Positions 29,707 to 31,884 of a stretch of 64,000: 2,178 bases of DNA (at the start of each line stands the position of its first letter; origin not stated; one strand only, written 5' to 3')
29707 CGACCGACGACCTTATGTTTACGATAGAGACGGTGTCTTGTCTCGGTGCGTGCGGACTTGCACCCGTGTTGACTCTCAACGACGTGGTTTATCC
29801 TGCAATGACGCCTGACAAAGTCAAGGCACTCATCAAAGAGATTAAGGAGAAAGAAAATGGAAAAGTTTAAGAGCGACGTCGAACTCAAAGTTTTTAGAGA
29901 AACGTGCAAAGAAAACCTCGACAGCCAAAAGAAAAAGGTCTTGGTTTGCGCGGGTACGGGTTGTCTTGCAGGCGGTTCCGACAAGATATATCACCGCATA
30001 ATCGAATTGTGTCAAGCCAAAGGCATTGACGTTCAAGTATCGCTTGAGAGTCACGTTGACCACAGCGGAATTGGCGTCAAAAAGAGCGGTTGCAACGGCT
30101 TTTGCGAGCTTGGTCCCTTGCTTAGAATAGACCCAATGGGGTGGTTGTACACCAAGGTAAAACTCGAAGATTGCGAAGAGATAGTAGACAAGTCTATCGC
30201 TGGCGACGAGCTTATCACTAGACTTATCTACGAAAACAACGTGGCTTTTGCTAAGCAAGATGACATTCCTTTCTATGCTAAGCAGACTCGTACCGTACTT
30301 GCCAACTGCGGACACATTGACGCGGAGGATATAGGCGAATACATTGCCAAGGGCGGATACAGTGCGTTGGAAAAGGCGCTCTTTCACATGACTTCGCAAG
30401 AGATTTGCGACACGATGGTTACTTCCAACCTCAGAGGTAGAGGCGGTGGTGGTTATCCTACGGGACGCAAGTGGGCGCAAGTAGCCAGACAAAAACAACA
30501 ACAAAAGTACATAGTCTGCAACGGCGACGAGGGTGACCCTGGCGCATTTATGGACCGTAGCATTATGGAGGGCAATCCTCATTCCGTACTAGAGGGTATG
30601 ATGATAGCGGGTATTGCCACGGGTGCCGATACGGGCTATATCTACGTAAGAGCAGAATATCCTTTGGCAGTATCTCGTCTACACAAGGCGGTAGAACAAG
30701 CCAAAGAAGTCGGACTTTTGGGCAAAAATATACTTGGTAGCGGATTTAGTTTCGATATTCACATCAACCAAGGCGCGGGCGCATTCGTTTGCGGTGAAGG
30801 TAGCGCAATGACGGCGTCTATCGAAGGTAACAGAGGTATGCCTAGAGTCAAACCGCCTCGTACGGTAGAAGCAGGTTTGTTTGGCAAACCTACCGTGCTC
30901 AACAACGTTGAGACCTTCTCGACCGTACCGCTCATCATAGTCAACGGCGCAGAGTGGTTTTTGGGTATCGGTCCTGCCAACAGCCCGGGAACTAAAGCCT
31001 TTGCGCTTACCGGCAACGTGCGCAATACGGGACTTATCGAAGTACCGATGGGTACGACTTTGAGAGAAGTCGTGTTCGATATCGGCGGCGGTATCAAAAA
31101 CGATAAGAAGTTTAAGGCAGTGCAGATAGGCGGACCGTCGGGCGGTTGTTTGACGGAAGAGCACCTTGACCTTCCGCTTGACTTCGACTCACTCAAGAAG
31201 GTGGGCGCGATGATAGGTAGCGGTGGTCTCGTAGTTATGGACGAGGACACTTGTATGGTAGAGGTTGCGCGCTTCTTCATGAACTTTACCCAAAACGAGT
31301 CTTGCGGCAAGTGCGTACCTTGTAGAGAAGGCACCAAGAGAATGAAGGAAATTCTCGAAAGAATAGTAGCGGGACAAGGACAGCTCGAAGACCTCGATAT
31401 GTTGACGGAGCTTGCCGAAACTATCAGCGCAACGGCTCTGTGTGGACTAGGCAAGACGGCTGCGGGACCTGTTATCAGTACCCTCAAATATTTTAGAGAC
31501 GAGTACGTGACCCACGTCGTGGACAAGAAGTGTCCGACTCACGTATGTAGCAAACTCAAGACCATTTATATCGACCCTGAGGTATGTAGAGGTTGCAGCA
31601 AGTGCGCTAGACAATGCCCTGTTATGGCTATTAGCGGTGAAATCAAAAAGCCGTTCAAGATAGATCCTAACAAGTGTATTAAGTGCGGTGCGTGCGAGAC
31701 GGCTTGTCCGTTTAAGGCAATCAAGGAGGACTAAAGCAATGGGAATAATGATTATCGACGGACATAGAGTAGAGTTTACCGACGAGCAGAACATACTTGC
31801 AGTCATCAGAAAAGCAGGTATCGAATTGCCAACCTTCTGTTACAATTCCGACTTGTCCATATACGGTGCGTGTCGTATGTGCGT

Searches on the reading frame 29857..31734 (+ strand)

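Call 80: search_protein_families(library=pfam, proteins=[window:29857-31734:+], max_evalue=0.00001)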
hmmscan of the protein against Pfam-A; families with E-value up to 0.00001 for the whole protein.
window:29857-31734:+ (625 aa): 9 families
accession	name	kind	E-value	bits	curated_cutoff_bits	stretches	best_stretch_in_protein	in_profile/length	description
PF01512.22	Complex1_51K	-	9.5e-45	152.6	31.2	1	190-358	4-149/150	Nuo51 FMN-binding domain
PF10589.14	NADH_4Fe-4S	-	1.6e-34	118.1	23.5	1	469-553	1-85/85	NADH-ubiquinone oxidoreductase-F iron-sulfur binding region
PF00037.32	Fer4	-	5.9e-13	48.5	21.1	1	601-623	2-24/24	4Fe-4S binding domain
PF12837.12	Fer4_6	-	4.3e-10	39.5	25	1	600-622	2-24/24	4Fe-4S binding domain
PF13237.11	Fer4_10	-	3.2e-09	37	25.5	1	570-618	2-53/53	4Fe-4S dicluster domain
PF12838.12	Fer4_7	-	1.1e-07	32.6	27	1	577-621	2-52/52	4Fe-4S dicluster domain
PF12797.12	Fer4_2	-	2e-07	30.9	24.5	1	600-619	3-22/22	4Fe-4S binding domain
PF10531.15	SLBB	-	4.9e-07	29.9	27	1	383-430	3-53/55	SLBB domain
PF13187.11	Fer4_9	-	3.1e-06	27.5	27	1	577-622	2-52/52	4Fe-4S dicluster domain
